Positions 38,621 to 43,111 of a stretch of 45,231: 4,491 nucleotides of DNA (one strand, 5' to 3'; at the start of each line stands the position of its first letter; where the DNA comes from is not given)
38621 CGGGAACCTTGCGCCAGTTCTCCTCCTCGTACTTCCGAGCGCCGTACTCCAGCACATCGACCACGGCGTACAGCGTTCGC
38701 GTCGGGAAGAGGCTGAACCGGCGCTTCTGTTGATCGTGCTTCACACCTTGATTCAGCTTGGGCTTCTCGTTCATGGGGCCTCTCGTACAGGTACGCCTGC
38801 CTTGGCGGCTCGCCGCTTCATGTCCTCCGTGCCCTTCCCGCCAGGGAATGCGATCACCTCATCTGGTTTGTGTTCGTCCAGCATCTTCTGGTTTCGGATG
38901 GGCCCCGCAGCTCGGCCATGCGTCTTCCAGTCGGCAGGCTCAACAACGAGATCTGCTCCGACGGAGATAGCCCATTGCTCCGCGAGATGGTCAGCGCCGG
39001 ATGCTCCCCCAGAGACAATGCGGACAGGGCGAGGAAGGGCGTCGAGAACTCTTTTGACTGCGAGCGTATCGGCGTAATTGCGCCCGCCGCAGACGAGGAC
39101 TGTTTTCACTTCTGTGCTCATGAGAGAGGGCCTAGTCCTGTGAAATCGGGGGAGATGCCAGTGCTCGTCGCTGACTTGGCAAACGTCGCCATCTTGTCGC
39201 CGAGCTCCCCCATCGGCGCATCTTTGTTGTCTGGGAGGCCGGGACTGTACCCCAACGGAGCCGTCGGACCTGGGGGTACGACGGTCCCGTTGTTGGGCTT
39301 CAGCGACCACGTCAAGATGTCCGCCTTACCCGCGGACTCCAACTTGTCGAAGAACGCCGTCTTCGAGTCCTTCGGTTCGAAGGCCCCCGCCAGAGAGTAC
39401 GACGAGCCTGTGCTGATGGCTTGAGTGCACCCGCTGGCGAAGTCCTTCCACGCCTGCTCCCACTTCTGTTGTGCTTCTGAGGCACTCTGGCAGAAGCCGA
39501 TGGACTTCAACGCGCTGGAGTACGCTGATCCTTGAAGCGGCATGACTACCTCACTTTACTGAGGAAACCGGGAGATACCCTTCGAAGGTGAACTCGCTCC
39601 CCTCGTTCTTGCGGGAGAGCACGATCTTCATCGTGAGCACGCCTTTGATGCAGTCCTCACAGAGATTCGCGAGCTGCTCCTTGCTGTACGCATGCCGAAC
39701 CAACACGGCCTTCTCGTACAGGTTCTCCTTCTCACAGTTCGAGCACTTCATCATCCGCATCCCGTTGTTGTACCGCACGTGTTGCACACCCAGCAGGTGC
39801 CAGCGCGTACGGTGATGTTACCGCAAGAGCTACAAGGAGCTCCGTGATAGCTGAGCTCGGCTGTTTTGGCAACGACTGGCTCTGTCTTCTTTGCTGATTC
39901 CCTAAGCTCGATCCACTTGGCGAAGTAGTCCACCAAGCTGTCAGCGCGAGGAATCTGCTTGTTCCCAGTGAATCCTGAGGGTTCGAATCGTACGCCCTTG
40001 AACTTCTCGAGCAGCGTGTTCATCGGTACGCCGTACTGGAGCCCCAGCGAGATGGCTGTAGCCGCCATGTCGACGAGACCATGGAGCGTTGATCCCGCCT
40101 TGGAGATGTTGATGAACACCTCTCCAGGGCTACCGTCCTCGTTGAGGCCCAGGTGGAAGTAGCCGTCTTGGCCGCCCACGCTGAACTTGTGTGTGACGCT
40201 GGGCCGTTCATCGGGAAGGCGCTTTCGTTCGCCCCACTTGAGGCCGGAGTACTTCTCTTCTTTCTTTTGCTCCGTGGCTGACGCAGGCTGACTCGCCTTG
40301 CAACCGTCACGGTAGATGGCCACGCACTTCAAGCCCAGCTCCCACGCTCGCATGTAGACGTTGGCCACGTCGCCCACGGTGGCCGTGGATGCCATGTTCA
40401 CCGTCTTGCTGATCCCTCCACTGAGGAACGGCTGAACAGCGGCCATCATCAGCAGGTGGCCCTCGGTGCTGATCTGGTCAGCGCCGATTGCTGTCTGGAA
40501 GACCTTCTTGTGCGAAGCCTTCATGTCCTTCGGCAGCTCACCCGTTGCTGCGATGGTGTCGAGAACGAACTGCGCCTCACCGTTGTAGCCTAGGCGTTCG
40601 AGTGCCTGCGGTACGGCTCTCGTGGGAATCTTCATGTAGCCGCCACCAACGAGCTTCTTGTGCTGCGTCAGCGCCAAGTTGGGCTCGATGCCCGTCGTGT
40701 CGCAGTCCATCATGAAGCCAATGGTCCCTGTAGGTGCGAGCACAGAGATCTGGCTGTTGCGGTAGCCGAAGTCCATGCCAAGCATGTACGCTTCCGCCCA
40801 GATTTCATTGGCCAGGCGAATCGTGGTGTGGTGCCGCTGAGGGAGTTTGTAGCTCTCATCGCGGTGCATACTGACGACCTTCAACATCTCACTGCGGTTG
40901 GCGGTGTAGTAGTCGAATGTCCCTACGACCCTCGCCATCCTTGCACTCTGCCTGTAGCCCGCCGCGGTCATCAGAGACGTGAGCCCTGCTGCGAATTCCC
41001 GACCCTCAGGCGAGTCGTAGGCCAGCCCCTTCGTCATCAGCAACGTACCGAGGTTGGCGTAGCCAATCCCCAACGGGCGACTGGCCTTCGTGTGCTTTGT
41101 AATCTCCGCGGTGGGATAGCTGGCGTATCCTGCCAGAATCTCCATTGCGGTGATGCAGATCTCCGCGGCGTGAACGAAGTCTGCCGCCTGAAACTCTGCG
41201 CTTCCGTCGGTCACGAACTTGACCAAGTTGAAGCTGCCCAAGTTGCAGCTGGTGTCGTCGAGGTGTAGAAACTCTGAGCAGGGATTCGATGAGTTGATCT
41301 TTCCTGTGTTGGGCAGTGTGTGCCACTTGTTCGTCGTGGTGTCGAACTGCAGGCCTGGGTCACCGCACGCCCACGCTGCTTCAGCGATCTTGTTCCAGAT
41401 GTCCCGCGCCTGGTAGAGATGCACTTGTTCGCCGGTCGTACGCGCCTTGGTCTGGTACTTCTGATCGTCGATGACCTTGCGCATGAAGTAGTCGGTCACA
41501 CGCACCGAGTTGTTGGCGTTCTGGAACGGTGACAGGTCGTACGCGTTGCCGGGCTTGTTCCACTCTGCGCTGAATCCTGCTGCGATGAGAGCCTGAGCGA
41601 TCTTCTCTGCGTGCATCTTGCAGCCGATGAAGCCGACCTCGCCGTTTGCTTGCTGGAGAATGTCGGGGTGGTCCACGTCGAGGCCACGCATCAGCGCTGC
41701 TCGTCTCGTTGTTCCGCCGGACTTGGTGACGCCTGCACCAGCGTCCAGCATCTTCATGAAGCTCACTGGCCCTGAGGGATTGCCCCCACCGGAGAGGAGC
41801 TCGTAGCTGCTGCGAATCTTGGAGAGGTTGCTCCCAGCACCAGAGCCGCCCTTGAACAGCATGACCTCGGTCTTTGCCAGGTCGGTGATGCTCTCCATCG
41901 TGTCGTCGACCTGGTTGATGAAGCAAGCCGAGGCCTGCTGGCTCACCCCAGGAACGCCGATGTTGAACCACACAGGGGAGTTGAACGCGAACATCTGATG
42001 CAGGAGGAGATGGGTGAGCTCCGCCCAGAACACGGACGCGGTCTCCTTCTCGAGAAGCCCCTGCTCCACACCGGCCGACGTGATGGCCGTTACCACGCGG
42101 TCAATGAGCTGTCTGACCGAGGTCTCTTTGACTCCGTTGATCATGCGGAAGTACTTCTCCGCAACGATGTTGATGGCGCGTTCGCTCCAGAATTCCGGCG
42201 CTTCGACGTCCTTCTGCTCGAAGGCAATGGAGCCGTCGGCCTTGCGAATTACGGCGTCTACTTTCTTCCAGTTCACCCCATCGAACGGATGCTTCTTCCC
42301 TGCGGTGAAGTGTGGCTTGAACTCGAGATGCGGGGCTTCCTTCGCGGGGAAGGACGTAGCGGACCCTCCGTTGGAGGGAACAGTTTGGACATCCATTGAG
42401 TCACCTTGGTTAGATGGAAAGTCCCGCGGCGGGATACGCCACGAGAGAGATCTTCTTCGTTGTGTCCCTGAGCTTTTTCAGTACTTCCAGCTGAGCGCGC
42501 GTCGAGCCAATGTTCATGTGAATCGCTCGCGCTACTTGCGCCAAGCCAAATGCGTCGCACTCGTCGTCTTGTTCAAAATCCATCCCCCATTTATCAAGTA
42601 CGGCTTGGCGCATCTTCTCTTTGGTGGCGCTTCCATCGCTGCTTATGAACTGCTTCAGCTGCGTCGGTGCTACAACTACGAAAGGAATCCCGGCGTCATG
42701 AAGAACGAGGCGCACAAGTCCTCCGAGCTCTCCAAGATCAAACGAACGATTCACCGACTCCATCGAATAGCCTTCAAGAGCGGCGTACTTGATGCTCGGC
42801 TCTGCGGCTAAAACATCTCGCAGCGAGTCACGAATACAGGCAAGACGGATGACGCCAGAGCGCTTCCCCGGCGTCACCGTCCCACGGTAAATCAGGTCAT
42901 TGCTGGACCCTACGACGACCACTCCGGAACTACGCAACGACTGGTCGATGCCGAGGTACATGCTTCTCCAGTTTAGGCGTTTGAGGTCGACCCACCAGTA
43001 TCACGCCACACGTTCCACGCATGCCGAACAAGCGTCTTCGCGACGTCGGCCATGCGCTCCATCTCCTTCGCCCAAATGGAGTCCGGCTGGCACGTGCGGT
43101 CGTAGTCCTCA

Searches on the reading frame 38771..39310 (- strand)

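Call 57: search_protein_families(library=pfam, proteins=[window:38771-39310:-], max_evalue=0.01)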
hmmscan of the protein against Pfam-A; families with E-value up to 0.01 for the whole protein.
window:38771-39310:- (179 aa): 2 families
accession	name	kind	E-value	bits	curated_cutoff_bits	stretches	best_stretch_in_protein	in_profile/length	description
PF10686.14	YAcAr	-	6.6e-15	55.1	28.2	1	71-131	3-66/66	YspA, cpYpsA-related SLOG family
PF02481.21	DNA_processg_A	-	0.0085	15.7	29.6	0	68-119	44-98/212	DNA recombination-mediator protein A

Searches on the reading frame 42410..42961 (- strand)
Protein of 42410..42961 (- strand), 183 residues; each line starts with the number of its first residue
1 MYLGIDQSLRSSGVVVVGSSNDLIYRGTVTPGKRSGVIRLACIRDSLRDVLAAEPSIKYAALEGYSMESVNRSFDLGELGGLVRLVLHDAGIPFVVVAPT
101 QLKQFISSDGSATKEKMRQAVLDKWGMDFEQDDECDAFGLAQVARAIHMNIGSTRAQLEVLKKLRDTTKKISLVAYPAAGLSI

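Call 57: search_protein_families(library=pfam, proteins=[window:42410-42961:-], max_evalue=0.01)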
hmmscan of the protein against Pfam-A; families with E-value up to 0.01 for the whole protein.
window:42410-42961:- (183 aa): 1 family
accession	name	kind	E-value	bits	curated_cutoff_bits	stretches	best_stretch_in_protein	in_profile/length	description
PF02075.23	RuvC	-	8.2e-07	29.5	22.2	1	3-123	2-125/148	Crossover junction endodeoxyribonuclease RuvC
